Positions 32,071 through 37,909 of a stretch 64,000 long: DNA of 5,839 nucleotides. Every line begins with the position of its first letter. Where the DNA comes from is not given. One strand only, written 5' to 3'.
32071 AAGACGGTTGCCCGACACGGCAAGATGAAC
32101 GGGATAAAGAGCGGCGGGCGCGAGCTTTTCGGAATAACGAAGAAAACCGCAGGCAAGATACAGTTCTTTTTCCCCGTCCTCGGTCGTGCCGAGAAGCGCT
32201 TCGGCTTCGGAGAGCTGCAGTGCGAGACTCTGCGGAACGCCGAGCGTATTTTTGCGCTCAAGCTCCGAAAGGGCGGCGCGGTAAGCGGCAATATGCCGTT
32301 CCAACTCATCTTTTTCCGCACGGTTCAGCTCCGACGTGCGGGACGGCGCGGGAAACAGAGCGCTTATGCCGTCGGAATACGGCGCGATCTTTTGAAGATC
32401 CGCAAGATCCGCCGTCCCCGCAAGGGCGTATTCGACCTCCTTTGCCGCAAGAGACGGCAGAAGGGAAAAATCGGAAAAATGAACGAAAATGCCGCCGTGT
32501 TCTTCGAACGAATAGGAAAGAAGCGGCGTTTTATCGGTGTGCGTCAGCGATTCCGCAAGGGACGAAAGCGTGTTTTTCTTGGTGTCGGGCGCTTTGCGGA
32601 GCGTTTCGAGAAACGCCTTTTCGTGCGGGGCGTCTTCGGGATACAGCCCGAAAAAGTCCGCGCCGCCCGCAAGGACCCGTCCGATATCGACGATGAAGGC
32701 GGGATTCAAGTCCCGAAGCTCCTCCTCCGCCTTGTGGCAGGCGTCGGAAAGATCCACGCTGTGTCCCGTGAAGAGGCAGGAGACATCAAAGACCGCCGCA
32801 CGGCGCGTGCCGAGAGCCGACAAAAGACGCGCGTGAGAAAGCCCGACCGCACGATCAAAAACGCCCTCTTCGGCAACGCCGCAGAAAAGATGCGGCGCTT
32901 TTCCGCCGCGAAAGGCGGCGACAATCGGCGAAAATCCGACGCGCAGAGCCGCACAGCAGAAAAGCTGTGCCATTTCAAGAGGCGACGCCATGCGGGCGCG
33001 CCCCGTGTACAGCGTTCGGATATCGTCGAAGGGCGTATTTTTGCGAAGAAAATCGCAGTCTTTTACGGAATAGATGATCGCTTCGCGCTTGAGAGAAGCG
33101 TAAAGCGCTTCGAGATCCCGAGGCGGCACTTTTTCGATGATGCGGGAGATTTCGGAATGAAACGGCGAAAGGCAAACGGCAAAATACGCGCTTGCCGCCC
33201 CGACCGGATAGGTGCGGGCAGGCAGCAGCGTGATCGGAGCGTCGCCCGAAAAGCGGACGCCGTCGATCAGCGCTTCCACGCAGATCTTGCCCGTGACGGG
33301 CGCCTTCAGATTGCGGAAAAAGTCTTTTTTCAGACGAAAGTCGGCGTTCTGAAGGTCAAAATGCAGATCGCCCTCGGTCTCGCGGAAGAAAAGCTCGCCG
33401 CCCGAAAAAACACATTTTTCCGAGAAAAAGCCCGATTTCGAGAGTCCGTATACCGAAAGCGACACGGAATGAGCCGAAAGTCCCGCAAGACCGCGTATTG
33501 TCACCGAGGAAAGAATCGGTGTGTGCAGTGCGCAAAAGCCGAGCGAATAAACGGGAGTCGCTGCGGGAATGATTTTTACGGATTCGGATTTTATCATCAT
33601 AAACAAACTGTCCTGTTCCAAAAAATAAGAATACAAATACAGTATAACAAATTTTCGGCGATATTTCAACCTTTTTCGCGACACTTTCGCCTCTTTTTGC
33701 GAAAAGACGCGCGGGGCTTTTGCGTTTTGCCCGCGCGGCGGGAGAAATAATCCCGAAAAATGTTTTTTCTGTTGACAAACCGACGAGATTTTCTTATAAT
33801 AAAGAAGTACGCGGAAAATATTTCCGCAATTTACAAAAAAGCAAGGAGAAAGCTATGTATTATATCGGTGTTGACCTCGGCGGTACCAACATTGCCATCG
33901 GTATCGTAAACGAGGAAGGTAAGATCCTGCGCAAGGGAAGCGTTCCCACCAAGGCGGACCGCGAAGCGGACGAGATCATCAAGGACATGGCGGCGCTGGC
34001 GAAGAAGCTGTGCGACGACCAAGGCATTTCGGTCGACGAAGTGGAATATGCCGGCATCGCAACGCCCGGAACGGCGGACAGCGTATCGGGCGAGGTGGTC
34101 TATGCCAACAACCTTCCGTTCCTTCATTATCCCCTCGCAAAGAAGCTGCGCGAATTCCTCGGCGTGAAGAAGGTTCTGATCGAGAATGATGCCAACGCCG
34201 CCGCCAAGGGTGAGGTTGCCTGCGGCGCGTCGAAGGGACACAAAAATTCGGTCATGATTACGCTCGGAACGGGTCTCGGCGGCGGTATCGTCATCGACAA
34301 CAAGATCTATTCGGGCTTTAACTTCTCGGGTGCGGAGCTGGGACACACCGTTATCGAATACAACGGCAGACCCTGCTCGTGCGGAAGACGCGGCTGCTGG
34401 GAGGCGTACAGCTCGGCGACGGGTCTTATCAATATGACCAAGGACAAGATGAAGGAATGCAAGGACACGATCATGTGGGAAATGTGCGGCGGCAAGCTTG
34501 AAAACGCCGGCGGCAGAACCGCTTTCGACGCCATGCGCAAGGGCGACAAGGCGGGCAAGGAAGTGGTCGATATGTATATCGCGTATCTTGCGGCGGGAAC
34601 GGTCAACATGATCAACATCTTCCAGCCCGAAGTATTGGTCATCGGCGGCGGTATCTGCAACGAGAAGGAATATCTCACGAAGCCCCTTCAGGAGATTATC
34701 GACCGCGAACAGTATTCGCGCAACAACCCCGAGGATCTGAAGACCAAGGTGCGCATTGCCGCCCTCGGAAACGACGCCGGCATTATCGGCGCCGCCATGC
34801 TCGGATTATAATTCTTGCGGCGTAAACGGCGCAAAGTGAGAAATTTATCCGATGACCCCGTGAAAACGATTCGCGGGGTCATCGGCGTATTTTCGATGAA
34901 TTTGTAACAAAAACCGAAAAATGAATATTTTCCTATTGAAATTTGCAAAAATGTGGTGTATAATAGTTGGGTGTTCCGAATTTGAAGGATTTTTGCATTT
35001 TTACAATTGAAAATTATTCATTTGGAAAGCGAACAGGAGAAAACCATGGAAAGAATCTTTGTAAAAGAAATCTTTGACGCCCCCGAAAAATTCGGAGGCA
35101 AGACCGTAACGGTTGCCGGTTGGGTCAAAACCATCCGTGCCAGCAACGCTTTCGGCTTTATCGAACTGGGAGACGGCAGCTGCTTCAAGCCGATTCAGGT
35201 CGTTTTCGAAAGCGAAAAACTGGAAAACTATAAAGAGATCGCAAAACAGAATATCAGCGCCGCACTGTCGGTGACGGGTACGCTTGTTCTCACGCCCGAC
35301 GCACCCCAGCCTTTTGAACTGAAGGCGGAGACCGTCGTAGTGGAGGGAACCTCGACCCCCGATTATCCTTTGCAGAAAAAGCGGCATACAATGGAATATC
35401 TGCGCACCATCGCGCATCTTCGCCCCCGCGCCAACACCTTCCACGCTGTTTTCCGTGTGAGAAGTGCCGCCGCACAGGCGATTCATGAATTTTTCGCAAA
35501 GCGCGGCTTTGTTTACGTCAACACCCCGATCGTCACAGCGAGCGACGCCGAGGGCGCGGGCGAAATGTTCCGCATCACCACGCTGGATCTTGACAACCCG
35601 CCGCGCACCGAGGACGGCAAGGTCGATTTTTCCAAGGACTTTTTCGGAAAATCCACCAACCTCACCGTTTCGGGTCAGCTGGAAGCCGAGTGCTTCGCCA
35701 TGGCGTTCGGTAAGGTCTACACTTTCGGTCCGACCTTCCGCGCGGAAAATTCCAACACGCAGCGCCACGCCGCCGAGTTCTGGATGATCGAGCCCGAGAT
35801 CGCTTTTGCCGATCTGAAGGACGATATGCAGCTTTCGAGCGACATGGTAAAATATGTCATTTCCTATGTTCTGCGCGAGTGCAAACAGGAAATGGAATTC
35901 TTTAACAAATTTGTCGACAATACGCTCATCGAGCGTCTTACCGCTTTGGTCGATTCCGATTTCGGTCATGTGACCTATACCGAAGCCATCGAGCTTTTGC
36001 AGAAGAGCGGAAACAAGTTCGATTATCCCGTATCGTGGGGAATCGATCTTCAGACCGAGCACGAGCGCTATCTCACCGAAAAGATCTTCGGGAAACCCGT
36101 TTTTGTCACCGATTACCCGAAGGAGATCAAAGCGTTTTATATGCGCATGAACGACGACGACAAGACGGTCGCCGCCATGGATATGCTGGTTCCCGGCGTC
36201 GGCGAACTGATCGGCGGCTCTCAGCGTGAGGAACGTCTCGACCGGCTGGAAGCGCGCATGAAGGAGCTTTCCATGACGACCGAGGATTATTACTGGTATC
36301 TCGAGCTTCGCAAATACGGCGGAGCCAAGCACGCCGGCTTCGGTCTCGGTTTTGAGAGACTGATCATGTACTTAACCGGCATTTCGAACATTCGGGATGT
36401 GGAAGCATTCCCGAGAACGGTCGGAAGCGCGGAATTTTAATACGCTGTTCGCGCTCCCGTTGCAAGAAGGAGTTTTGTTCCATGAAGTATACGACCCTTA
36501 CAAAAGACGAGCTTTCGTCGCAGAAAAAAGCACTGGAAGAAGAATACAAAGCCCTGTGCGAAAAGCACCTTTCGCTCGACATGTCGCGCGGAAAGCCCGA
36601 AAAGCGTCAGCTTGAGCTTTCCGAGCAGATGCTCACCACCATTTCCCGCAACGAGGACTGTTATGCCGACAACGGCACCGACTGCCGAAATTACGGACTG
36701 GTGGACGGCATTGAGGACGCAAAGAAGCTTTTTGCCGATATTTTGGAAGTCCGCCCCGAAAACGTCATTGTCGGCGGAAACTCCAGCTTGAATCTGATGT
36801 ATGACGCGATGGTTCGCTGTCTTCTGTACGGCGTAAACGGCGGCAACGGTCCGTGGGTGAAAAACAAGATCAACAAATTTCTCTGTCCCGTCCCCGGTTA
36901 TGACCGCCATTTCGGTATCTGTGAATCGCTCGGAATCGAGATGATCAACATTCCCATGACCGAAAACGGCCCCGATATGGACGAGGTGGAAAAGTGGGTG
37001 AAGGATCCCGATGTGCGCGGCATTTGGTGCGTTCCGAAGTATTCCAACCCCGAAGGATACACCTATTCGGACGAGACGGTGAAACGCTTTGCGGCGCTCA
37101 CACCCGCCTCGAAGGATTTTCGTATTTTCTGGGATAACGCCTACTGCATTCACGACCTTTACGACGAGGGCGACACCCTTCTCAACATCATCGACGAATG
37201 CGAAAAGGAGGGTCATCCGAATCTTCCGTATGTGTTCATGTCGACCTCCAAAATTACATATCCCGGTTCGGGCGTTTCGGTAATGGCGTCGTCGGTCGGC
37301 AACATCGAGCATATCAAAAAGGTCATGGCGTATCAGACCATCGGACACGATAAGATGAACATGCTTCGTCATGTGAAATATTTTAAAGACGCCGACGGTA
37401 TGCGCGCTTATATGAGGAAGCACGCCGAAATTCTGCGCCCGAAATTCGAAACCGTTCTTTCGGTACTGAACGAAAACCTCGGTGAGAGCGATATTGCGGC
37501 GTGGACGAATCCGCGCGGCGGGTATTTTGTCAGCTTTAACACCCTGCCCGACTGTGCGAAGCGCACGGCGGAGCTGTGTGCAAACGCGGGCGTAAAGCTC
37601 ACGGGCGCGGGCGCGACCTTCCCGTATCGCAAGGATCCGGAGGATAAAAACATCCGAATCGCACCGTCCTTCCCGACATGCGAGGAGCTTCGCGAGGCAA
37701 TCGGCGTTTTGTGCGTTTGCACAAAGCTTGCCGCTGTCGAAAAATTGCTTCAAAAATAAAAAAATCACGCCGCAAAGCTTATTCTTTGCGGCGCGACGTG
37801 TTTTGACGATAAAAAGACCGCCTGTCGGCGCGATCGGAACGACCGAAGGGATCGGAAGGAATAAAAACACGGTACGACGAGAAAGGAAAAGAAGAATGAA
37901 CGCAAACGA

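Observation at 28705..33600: Giant DUF4011/Upf1-like helicase look-alike in which every ATPase motif I can place is replaced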

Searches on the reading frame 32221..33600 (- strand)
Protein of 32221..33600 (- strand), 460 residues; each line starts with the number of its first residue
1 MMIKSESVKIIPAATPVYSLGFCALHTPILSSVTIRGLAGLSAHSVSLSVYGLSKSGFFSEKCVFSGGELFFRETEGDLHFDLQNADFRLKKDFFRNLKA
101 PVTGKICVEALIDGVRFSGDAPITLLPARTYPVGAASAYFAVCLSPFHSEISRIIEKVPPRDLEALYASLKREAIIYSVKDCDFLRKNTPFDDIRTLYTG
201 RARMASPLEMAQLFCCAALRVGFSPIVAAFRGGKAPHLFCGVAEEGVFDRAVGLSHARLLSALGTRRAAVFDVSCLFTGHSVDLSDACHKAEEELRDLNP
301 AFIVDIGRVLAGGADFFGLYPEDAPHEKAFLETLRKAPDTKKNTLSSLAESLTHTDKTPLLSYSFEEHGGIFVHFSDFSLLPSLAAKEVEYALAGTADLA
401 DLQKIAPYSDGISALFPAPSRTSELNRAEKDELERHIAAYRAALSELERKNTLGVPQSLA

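Call 52: predict_structure(alignment_id=A3)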
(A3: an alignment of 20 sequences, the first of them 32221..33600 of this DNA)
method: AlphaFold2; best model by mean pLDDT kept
length: 460 residues; sequences in the alignment: 20
mean_pLDDT: 85.4   pTM: 0.69
mean pLDDT of the five models: 85.4, 84.9, 82.7, 82.2, 81.0
residues with pLDDT >= 90: 255; 70-90: 139; 50-70: 50; < 50: 16
segments of 3 or more residues with pLDDT < 50: 341-343, 357-362
pLDDT, mean of each block of 10 residues (from residue 1): 67 95 94 87 88 95 85 70 90 94 97 93 96 92 96 96 96 88 87 92 91 97 94 87 86 84 94 90 94 91 93 93 96 77 54 48 55 83 81 83 73 56 74 87 90 77
secondary structure, 60 per line:
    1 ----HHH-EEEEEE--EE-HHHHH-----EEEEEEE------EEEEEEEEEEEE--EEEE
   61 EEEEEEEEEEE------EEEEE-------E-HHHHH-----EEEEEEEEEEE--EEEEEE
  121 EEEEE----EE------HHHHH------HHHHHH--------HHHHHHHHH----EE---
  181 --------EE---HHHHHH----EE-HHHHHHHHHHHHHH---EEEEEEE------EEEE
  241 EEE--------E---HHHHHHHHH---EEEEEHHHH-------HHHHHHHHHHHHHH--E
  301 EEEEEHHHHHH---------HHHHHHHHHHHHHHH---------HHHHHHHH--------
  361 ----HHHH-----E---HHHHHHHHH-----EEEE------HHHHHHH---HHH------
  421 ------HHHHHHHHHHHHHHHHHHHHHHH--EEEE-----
elements in order: E9-14 H20-24 E30-36 E43-54 E57-71 E78-82 H92-96 E102-112 E115-125 H138-142 H149-154 H163-171 H194-199 H207-220 E224-230 E237-243 H256-264 E268-272 H273-276 H284-297 E300-305 H306-311 H321-335 H345-352 H365-368 H378-386 E392-395 H402-408 H427-449 E452-455

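Call 55: fold_search(model_id=the predicted structure, library=pdb)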
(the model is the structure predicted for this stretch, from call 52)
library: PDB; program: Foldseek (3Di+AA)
matches with E <= 10: 1361; with E <= 0.001: 2
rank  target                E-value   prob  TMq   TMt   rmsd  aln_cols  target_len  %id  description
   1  4cuc_A                3.7e-04  0.99  0.18  0.11  16.4       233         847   10  Unravelling the multiple functions of the architecturally intricate Streptococcus pneumoniae beta-galactosidase, BgaA. (released 2014-08-20)
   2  4cu7                  4.6e-04  0.99  0.18  0.11  15.9       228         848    8  Unravelling the multiple functions of the architecturally intricate Streptococcus pneumoniae beta-galactosidase, BgaA (released 2014-08-20)
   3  4cu6                  1.0e-03  0.99  0.19  0.11  15.7       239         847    9  Unravelling the multiple functions of the architecturally intricate Streptococcus pneumoniae beta-galactosidase, BgaA (released 2014-08-20)
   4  1fie_A                1.2e-03  1.00  0.19  0.13   9.0       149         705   11  RECOMBINANT HUMAN COAGULATION FACTOR XIII (released 1997-02-12)
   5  8oxx_A                1.6e-03  0.80  0.16  0.16  15.7       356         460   11  Transglutaminase 3 in complex with inhibitor Z-don and DH patient-derived Fab DH63-B02 (released 2023-10-18)
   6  8rmy_D                1.7e-03  0.89  0.17  0.17  16.0       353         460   11  Transglutaminase 3 in complex with inhibitor Z-don and DH patient-derived Fab DH63-A02 (released 2025-03-12)
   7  9fxb_C                2.1e-03  0.99  0.15  0.29   6.4       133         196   10  Cryo-EM structure of the type 1 pilus assembly platform as part of the FimI-bound chaperone-usher pilus complex (FimDH (released 2025-06-04)
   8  8fha_B                2.1e-03  0.92  0.13  0.32   8.4       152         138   12  Intramolecular ester bond-containing repeat domain 1 from Suipraoptans intestinalis adhesin (released 2024-06-19)
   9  8u01                  2.7e-03  0.97  0.15  0.08  12.8       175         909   12  Crystal Structure of the Glycoside Hydrolase Family 2 TIM Barrel-domain Containing Protein from Phocaeicola plebeius (released 2023-09-27)
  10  5mhm_B                2.8e-03  1.00  0.20  0.14   7.6       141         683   13  FXIIIa in complex with the inhibitor ZED1630 (released 2017-12-20)
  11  5mho_B                3.0e-03  1.00  0.18  0.13   4.5       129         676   13  FXIIIa in complex with the inhibitor ZED2369 (released 2017-12-20)
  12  8rmx_D                3.0e-03  0.82  0.17  0.17  16.2       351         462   11  Transglutaminase 3 in complex with DH patient-derived Fab DH63-A02 (released 2025-03-12)
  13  8fha_D                3.3e-03  0.90  0.14  0.32   7.7       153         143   13  Intramolecular ester bond-containing repeat domain 1 from Suipraoptans intestinalis adhesin (released 2024-06-19)
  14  8rmx_A                3.3e-03  0.82  0.17  0.17  15.8       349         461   11  Transglutaminase 3 in complex with DH patient-derived Fab DH63-A02 (released 2025-03-12)
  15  8k2j                  3.3e-03  0.35  0.14  0.12  19.1       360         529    9  Crystal structure of Group 3 Oligosaccharide/Monosaccharide-releasing beta-N-acetylgalactosaminidase NgaDssm, apo form (released 2024-04-24)
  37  3kd4_A                6.5e-03  0.60  0.19  0.18  18.0       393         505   13  CRYSTAL STRUCTURE OF A PUTATIVE PROTEASE (BDI_1141) FROM PARABACTEROIDES DISTASONIS ATCC 8503 AT 2.00 A RESOLUTION (released 2009-11-24)
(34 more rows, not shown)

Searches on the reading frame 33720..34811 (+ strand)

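Call 15: search_protein_families(library=pfam, proteins=[window:33720-34811:+], max_evalue=0.001)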
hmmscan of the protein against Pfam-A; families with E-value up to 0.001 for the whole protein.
window:33720-34811:+ (363 aa): 4 families
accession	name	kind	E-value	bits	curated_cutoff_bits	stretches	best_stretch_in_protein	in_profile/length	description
PF00480.26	ROK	-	8.1e-65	219.7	22.9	1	48-361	1-290/294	ROK family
PF02685.22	Glucokinase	-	6.1e-06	25.9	22.1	1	52-195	4-146/314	Glucokinase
PF00370.27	FGGY_N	-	1.8e-05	24.9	28.8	1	47-116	1-78/245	FGGY family of carbohydrate kinases, N-terminal domain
PF01869.26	BcrAD_BadFG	-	7.8e-05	22.8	31.5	1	49-128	1-82/271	BadF/BadG/BcrA/BcrD ATPase family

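Call 69: search_protein_families(library=ncbifam, proteins=[window:33720-34811:+], max_evalue=1e-10)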
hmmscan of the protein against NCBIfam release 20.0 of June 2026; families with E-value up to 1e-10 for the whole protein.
window:33720-34811:+ (363 aa): 13 families
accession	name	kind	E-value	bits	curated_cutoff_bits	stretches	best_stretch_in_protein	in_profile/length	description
TIGR00744.1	ROK_glcA_fam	subfamily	1.5e-69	234.7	260.35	1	49-361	1-307/318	ROK family glucokinase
NF003461.0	PRK05082.1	subfamily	4.7e-41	141.1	283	1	48-361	3-285/291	N-acetylmannosamine kinase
NF047937.1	TransRegNagC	equivalog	3.1e-35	122.1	650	1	42-334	75-359/399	DNA-binding transcriptional regulator NagC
NF007251.0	PRK09698.1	equivalog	7.6e-35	120.6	253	1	44-246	4-203/304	allose kinase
NF007108.0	PRK09557.1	equivalog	1.5e-34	119.7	443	1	47-361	2-299/303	fructokinase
NF047821.1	NactlManKinNanK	equivalog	4.6e-34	118.3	450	1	46-361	1-285/288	N-acetylmannosamine kinase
NF045551.1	GK_Pyrobac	equivalog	4.5e-33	114.8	500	1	48-361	2-279/294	ATP-dependent glucokinase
NF009835.0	PRK13310.1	equivalog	6.4e-32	111.1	380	1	46-362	1-300/303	N-acetylglucosamine kinase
NF042998.1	bglucokin_BglK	equivalog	4.1e-29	101.7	550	1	50-359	5-282/291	beta-glucoside kinase BglK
NF049930.1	TransRegMlc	equivalog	1.4e-28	100.3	530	1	43-360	82-388/405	sugar metabolism global transcriptional regulator Mlc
NF009836.0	PRK13311.1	equivalog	1e-19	70.8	551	1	47-240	2-198/256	N-acetyl-D-glucosamine kinase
NF045942.1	PolPhglucPhase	equivalog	1.7e-14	54.2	250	0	49-212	3-156/242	polyphosphate--glucose phosphotransferase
NF045550.1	FrctkaseScrK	equivalog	3.4e-12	46.4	400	0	47-213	4-160/293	fructokinase ScrK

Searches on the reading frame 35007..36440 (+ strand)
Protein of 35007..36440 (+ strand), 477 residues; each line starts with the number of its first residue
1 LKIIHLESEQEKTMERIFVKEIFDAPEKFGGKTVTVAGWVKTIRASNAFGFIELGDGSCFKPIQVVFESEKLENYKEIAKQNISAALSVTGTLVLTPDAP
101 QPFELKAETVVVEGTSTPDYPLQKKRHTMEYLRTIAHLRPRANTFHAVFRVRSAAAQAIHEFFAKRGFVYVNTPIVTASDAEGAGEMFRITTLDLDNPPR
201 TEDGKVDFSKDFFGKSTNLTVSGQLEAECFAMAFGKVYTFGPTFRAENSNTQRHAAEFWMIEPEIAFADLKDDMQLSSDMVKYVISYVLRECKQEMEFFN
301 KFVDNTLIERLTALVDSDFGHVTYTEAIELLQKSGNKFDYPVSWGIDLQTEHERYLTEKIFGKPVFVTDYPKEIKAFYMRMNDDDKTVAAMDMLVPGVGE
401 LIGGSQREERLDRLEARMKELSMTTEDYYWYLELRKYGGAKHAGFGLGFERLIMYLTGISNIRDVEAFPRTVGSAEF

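Call 15: search_protein_families(library=pfam, proteins=[window:35007-36440:+], max_evalue=0.001)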
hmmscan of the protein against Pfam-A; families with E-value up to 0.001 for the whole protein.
window:35007-36440:+ (477 aa): 3 families
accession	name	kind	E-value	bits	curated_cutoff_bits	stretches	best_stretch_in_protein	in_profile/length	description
PF00152.25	tRNA-synt_2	-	6.3e-69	232.8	25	1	135-471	8-307/308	tRNA synthetases class II (D, K and N)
PF01336.31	tRNA_anti-codon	-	3.1e-09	37.1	27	1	34-110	1-72/75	OB-fold nucleic acid binding domain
PF01409.25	tRNA-synt_2d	-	0.00036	20.5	19.8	0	443-465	213-235/246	tRNA synthetases class II core domain (F)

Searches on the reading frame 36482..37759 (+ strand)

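Call 15: search_protein_families(library=pfam, proteins=[window:36482-37759:+], max_evalue=0.001)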
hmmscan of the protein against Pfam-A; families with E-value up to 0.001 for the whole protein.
window:36482-37759:+ (425 aa): 2 families
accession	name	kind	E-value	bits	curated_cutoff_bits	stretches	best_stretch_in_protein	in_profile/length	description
PF12897.13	Asp_aminotransf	-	4.4e-164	546.7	27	1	6-424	1-419/421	Aspartate amino-transferase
PF00155.27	Aminotran_1_2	-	5e-07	29.7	19.7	1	57-221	26-188/361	Aminotransferase class I and II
